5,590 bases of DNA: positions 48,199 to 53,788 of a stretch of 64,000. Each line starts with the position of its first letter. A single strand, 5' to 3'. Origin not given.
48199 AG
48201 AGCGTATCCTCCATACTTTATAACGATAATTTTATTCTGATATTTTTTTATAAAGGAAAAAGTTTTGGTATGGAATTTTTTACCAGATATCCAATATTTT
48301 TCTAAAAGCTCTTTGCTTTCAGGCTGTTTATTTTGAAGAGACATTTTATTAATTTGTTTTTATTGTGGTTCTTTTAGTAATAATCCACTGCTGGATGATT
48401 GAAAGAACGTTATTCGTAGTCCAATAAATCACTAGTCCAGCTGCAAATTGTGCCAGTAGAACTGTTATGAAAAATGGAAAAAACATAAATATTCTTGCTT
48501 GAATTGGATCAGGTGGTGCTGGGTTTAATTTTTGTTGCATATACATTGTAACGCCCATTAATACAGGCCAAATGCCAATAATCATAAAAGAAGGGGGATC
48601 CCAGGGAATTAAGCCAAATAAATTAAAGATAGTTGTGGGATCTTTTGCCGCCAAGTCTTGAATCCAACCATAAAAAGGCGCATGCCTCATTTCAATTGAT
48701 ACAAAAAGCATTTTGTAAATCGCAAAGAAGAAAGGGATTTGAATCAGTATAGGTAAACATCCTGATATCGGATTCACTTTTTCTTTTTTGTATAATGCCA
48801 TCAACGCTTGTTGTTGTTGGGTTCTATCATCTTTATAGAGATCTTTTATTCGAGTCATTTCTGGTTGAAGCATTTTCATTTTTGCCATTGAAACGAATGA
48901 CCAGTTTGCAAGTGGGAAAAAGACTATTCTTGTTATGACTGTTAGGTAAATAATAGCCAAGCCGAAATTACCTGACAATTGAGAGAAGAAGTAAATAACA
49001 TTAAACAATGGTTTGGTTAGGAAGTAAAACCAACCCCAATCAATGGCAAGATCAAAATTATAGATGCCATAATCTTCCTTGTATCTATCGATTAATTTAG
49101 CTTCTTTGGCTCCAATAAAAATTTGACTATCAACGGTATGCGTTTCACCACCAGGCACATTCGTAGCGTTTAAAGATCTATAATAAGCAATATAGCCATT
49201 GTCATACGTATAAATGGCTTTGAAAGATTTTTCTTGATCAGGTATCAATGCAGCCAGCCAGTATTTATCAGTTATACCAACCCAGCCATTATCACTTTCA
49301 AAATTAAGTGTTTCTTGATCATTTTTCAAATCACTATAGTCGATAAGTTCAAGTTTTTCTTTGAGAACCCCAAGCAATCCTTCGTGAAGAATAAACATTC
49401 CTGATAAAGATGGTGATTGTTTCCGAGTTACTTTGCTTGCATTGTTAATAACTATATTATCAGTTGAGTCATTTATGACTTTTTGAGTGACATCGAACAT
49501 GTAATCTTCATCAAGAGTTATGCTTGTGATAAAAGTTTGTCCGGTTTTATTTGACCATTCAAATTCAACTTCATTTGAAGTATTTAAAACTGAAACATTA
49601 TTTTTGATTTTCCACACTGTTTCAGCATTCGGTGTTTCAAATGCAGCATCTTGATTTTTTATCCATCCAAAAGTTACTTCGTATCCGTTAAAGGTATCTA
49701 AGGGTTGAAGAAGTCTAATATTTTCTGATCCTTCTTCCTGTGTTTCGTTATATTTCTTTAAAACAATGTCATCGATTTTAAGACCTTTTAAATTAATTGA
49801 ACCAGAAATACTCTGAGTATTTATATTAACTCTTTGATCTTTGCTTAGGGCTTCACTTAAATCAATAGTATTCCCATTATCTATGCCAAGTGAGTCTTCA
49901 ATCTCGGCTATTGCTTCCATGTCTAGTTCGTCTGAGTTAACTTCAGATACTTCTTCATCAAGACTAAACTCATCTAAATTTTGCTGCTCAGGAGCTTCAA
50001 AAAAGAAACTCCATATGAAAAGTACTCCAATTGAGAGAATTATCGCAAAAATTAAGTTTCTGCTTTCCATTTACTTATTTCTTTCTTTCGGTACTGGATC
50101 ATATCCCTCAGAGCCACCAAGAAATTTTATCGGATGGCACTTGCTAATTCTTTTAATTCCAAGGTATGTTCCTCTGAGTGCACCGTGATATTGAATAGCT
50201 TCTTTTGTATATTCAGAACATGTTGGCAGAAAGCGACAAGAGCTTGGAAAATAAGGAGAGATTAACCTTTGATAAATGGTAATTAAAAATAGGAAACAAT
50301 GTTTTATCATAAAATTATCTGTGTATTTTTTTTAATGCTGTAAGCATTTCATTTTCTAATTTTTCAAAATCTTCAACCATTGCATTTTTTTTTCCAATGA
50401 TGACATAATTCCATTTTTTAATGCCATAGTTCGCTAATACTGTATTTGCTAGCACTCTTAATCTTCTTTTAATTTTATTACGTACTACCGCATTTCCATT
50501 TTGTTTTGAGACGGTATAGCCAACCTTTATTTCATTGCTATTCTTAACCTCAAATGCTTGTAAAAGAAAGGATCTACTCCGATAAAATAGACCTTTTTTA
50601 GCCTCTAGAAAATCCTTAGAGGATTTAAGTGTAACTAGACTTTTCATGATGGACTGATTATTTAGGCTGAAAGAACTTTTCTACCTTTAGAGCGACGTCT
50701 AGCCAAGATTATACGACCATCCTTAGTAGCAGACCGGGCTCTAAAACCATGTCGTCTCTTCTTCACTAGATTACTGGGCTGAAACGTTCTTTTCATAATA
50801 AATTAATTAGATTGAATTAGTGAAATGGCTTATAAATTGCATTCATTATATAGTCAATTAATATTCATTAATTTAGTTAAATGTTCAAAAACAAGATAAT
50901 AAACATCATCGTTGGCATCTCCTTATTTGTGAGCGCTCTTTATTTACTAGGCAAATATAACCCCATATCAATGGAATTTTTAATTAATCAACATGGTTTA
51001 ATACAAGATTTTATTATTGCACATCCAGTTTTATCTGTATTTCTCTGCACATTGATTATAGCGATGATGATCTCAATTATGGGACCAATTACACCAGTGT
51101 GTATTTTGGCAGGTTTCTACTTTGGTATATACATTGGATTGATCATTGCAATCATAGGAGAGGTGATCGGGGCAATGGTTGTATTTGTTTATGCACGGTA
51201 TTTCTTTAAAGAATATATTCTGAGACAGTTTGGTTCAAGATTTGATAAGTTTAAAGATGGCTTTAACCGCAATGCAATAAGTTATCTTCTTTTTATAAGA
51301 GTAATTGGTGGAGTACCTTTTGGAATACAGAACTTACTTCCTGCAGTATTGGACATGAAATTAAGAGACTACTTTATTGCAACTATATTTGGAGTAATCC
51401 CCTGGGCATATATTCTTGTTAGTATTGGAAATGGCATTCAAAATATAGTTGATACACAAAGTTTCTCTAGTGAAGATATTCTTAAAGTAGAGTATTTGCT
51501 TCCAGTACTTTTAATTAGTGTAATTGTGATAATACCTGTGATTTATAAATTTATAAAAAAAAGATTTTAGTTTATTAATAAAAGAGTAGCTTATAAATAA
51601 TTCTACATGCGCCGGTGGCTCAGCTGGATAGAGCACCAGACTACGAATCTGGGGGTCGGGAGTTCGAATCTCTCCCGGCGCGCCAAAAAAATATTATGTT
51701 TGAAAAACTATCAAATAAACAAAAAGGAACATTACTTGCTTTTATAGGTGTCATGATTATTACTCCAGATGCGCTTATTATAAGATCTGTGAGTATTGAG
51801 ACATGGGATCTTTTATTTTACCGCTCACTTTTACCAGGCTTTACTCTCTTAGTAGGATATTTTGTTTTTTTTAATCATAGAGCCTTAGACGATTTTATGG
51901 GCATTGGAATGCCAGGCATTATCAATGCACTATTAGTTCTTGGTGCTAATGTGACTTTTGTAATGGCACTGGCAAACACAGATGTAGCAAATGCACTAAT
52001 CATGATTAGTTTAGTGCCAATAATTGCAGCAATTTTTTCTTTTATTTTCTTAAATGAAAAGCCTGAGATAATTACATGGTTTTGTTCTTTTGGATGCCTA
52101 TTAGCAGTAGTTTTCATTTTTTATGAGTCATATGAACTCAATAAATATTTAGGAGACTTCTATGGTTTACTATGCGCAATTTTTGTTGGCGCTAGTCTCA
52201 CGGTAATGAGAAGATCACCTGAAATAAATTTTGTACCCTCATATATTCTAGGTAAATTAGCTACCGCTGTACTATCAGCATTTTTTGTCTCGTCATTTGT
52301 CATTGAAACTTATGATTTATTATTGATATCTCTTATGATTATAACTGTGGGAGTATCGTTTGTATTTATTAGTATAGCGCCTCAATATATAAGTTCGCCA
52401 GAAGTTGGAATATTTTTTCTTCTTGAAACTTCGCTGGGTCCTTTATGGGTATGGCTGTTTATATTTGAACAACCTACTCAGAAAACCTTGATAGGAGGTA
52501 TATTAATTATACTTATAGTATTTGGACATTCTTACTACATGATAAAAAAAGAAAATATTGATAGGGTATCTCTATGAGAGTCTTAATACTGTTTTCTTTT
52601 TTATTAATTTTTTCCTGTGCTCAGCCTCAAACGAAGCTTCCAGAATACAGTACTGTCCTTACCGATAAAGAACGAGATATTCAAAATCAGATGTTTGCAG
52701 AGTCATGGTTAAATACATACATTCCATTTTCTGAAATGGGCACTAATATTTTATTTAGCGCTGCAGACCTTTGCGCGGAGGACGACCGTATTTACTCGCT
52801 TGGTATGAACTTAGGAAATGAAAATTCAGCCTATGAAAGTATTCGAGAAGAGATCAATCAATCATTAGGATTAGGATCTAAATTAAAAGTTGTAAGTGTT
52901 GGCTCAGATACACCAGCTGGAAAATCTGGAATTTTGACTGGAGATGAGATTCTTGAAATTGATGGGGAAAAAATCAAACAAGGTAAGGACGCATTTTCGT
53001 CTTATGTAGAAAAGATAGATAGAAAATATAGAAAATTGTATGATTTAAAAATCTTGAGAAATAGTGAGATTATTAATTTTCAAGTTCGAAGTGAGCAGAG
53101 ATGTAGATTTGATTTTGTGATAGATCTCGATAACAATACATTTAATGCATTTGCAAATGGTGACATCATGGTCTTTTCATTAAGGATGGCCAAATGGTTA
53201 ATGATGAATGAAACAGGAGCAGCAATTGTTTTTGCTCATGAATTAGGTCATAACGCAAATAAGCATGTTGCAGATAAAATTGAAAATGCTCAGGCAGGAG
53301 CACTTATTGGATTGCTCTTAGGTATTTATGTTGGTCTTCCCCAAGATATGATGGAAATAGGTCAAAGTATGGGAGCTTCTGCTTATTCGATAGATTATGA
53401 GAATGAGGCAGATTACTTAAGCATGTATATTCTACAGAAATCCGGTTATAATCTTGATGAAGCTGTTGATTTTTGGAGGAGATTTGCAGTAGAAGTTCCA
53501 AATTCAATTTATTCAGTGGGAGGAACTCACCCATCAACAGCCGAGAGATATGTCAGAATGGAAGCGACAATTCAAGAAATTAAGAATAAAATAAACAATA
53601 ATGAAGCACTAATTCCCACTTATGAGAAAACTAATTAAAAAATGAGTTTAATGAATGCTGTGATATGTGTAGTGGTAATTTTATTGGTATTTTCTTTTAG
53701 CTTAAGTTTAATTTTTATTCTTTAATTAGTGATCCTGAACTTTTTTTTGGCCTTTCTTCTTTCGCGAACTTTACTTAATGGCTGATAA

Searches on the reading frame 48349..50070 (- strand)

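Call 47: search_protein_families(library=pfam, proteins=[window:48349-50070:-], max_evalue=0.001)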
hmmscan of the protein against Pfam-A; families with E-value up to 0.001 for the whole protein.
window:48349-50070:- (573 aa): 2 families
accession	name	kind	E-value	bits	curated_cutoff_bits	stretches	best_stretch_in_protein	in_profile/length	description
PF14849.12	YidC_periplas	-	1.1e-69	236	24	1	80-357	1-282/283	YidC periplasmic domain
PF02096.25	60KD_IMP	-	5.7e-58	195.9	35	1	369-566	1-163/163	60Kd inner membrane protein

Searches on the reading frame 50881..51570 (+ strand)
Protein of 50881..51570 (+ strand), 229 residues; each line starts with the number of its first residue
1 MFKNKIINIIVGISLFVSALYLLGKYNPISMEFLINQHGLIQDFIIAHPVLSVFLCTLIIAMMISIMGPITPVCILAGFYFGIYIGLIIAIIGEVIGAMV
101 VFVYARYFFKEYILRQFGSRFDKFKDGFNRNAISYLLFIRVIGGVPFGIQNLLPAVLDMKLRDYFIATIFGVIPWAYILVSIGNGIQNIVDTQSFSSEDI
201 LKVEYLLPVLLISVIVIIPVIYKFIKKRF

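Call 47: search_protein_families(library=pfam, proteins=[window:50881-51570:+], max_evalue=0.001)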
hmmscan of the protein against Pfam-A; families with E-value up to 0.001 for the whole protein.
window:50881-51570:+ (229 aa): 1 family
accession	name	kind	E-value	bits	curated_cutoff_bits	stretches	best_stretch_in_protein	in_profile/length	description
PF09335.16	VTT_dom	-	7.6e-23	81.7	33.9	1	69-184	2-122/123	VTT domain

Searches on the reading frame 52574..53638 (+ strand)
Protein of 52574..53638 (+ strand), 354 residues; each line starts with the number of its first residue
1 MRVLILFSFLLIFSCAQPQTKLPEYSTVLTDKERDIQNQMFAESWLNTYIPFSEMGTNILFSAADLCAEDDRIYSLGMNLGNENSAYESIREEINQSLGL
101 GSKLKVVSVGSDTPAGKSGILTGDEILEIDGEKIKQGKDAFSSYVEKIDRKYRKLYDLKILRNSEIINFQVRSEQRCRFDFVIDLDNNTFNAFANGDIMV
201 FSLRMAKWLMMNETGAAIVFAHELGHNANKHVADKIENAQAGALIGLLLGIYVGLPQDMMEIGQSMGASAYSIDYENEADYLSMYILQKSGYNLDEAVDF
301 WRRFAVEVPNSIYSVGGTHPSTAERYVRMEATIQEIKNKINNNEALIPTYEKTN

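Call 47: search_protein_families(library=pfam, proteins=[window:52574-53638:+], max_evalue=0.001)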
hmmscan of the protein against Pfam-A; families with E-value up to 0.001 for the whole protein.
window:52574-53638:+ (354 aa): 3 families
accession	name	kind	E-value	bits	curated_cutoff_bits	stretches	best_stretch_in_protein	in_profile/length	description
PF01435.24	Peptidase_M48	-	8.5e-15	55.5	20.3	1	173-330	22-183/186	Peptidase family M48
PF13180.12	PDZ_2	-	2.6e-09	37.7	27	1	96-171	12-78/80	PDZ domain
PF17820.7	PDZ_6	-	1.3e-05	25.3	27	1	106-140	2-36/54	PDZ domain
